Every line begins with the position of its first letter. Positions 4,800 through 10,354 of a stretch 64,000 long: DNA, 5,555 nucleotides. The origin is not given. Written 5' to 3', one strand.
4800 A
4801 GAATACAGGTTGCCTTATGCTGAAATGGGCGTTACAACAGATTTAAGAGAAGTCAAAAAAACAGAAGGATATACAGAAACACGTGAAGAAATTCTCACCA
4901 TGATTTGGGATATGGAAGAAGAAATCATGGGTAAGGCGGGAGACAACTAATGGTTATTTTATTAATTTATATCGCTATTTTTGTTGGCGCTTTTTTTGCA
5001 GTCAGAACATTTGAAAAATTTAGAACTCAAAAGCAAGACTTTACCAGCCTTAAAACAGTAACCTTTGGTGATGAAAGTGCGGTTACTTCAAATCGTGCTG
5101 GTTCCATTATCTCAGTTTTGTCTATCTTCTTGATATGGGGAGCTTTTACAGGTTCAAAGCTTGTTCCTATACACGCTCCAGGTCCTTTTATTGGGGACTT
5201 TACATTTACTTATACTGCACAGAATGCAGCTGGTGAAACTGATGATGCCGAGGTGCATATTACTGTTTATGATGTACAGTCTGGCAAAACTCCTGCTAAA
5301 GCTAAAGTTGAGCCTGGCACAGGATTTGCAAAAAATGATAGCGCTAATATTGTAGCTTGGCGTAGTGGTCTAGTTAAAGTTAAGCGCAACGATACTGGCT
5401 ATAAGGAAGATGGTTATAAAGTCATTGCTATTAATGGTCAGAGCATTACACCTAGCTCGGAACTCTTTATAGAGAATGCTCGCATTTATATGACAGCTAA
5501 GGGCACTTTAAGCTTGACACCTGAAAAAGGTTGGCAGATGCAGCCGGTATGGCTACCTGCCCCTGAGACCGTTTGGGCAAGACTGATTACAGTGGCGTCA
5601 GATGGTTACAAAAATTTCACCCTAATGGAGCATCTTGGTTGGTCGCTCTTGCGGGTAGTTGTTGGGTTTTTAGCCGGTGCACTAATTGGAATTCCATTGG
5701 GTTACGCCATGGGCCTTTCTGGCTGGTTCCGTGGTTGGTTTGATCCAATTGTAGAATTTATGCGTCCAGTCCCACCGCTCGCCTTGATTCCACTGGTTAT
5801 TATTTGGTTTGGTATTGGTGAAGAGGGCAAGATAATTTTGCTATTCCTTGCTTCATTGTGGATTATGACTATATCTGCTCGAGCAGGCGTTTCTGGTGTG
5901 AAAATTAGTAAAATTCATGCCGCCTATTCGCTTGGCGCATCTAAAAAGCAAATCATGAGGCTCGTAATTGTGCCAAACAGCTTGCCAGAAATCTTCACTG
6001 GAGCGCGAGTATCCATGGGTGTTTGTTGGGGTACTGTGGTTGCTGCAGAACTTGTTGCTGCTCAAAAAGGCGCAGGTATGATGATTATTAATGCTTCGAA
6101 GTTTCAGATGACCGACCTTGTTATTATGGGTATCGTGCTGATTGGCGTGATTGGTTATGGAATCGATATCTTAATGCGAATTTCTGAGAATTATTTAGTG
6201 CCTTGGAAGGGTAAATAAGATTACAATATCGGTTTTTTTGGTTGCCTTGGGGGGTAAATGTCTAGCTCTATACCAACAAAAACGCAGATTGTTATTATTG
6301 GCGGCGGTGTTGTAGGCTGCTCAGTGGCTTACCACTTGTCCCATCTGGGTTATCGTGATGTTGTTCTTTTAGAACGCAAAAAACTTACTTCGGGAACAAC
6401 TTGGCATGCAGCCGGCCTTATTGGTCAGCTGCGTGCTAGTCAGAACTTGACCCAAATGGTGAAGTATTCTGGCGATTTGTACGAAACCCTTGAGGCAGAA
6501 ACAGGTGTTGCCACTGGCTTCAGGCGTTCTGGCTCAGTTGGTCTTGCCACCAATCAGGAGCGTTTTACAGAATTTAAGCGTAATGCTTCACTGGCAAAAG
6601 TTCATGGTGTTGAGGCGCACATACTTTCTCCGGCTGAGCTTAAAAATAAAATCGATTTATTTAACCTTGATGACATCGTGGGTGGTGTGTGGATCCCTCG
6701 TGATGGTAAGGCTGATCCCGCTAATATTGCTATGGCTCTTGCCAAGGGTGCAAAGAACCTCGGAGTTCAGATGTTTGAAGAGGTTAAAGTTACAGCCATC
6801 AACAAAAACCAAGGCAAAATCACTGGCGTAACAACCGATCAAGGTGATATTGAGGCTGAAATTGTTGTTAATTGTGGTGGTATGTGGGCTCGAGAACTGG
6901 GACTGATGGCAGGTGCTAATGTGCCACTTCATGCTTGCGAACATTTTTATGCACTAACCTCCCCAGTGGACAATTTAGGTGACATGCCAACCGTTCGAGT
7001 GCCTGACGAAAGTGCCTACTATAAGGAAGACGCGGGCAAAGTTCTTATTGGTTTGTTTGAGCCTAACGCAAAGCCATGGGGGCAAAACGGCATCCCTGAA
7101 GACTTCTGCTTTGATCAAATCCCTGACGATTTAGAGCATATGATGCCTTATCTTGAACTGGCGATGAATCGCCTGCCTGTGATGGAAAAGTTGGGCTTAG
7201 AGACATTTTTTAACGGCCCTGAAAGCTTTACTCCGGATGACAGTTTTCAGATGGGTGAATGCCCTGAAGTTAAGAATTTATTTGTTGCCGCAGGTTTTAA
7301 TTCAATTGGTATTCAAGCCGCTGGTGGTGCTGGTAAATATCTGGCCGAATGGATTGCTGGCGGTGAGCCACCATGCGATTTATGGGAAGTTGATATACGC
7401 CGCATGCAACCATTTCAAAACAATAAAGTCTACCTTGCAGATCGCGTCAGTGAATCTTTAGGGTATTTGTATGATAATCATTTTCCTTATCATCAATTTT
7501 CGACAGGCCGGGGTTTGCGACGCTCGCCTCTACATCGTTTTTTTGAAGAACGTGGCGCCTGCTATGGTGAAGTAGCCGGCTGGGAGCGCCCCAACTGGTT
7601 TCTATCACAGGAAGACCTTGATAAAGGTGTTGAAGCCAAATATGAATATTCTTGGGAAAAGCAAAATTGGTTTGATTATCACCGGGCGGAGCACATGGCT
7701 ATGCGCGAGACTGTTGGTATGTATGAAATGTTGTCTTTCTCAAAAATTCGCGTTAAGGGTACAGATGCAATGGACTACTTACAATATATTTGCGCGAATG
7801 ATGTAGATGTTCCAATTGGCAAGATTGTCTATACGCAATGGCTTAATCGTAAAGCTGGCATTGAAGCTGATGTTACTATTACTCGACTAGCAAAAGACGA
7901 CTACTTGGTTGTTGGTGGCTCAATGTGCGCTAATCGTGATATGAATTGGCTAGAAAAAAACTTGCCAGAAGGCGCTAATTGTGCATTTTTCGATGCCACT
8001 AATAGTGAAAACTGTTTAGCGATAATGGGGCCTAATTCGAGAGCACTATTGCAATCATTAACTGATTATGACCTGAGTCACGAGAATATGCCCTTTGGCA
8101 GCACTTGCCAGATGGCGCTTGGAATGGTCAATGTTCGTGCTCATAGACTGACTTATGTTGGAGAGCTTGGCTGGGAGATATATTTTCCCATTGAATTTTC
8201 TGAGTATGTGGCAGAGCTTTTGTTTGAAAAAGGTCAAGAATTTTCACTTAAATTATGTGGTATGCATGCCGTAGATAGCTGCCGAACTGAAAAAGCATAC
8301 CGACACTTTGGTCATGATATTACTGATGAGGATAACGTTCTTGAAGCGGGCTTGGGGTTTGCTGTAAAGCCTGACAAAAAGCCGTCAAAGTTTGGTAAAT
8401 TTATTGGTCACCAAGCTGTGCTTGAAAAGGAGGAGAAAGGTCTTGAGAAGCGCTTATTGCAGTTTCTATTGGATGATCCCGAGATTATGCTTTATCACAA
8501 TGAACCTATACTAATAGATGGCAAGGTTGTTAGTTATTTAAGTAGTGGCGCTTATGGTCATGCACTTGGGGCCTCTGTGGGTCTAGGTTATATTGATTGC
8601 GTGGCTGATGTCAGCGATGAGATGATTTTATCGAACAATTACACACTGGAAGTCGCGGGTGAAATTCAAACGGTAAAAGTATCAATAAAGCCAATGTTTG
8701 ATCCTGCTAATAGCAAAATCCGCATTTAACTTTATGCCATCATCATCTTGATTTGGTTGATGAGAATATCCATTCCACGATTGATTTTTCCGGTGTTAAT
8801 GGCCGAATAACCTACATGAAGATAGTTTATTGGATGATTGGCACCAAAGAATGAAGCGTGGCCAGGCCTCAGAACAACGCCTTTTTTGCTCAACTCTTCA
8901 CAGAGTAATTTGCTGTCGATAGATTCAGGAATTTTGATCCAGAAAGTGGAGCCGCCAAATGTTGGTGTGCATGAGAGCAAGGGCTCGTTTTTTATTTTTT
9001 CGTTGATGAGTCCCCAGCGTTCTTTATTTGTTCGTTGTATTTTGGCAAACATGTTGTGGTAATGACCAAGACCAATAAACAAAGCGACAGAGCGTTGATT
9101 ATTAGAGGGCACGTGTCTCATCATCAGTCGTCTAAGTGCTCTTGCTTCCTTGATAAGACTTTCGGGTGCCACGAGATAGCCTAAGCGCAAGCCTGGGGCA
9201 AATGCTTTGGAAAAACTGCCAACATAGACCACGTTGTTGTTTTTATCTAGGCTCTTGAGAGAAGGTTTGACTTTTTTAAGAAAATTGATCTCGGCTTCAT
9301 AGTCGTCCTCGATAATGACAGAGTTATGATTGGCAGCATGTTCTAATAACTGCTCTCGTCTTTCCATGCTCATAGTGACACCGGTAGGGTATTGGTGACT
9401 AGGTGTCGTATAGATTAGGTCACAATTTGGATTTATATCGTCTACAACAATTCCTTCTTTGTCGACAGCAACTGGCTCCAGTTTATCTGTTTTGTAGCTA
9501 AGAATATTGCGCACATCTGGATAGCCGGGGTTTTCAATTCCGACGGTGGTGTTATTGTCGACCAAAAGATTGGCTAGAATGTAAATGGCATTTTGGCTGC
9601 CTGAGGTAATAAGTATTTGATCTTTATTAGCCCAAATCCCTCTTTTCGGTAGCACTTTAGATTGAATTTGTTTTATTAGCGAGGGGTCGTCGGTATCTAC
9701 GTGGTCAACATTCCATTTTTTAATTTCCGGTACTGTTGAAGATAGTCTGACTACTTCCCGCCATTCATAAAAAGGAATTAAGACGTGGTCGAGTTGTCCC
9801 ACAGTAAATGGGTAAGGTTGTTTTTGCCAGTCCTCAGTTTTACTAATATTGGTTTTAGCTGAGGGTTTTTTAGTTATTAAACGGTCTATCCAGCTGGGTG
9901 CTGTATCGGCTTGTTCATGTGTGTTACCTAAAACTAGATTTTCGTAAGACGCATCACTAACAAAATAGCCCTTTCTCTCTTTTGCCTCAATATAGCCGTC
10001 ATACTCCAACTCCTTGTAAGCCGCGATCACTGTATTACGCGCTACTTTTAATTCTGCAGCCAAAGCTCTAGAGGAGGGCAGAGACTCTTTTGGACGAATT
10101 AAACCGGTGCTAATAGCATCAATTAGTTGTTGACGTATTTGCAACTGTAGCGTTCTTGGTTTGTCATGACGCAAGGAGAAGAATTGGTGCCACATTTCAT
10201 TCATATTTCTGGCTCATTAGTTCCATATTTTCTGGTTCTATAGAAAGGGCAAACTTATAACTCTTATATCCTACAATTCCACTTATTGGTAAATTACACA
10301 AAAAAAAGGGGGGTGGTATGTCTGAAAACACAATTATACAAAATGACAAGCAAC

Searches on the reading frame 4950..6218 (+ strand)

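Call 4: search_protein_families(library=ncbifam, proteins=[window:4950-6218:+], max_evalue=0.00001)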
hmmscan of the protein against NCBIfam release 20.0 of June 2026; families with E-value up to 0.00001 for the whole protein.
window:4950-6218:+ (422 aa): 6 families
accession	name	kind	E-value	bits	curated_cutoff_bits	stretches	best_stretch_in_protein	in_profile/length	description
NF007545.0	PRK10160.1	equivalog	4.3e-70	236.3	342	1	197-421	47-272/275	taurine ABC transporter permease TauC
NF040733.1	ABC_perm_U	equivalog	6.8e-45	153.5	295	1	199-420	32-249/251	ABC transporter permease subunit SaoP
NF008470.0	PRK11365.1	equivalog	1.5e-37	129.4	347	1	190-420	28-253/263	aliphatic sulfonate ABC transporter permease SsuC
TIGR01183.1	ntrB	equivalog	8.5e-31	107.2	209.05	1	230-409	20-199/202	nitrate ABC transporter permease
TIGR03416.1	ABC_choXWV_perm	equivalog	2.4e-12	46.9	363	1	229-389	88-247/267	choline ABC transporter permease subunit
NF008196.0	PRK10952.1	equivalog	3.1e-08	32.8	439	1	235-399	152-315/356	glycine betaine/L-proline ABC transporter permease ProW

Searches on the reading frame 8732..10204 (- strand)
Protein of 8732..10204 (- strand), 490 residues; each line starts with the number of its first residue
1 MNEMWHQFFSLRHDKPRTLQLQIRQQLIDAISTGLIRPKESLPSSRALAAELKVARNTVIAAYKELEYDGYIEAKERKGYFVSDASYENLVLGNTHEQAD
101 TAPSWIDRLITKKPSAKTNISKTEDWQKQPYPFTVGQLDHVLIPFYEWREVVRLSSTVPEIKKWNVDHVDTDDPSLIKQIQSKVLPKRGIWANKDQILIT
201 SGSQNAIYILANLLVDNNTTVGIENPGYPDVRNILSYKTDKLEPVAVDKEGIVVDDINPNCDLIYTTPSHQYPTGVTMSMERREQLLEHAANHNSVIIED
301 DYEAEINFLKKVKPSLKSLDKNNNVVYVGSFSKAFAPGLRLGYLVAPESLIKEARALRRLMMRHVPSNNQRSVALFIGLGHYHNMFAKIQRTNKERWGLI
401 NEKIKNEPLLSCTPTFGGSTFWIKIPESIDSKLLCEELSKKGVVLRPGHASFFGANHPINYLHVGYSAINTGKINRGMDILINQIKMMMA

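Call 4: search_protein_families(library=ncbifam, proteins=[window:8732-10204:-], max_evalue=0.00001)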
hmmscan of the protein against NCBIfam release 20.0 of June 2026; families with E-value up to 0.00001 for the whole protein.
window:8732-10204:- (490 aa): 60 families (the best 25 are shown)
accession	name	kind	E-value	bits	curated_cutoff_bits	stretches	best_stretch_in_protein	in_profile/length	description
NF052282.1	PLP_TF_PdxR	equivalog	8.5e-109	364.6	320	1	19-481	2-447/448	MocR-like pyridoxine biosynthesis transcription factor PdxR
NF052281.1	rhizopine_MocR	equivalog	1.1e-80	271.6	650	1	9-481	9-475/479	rhizopine catabolism transcriptional regulator MocR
NF052285.1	GABA_TF_GabR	exception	8.1e-72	242.5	600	1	22-402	3-366/456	MocR-like transcriptional regulator GabR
NF052290.2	MocR_like_YczR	exception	7e-50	170.1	487.4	2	186-466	155-440/458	MocR-like transcription factor YczR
NF052286.1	ecto_TF_EhuR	exception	5.5e-48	163.7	480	2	182-483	146-447/458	MocR-like ectoine utilization transcription factor EhuR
TIGR04461.1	endura_MppQ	equivalog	8.8e-34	117.2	540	1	183-455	66-351/392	enduracididine biosynthesis enzyme MppQ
NF041364.1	GntC_guanitoxin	equivalog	5.8e-32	111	415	1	176-470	42-343/356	guanitoxin biosynthesis PLP-dependent (S)-gamma-hydroxy-L-arginine cyclodehydratase GntC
NF012025.0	PRK15481.1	equivalog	1.4e-29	103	573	2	195-476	143-421/432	MocR-like B6 salvage transcription factor PtsJ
NF004770.0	PRK06108.1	subfamily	1.1e-23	83.8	422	1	178-485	80-392/396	pyridoxal phosphate-dependent aminotransferase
NF004975.0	PRK06348.1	equivalog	1.2e-21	77.2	549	1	172-454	67-354/384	pyridoxal phosphate-dependent aminotransferase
TIGR03947.1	viomycin_VioD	equivalog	1.8e-21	76.5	390.9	1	161-479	35-353/359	capreomycidine synthase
TIGR01141.1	hisC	equivalog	2.1e-19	69.7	276.55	1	192-449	70-319/349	histidinol-phosphate transaminase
NF006230.0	PRK08363.1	equivalog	2e-17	63.1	534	1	176-454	75-363/398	alanine aminotransferase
NF041091.1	asp_aminotase_Arch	equivalog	4.7e-16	58.6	550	1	175-453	68-347/376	aspartate aminotransferase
NF006967.0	PRK09440.1-5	equivalog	7.6e-16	57.8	402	1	175-487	83-417/424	valine--pyruvate transaminase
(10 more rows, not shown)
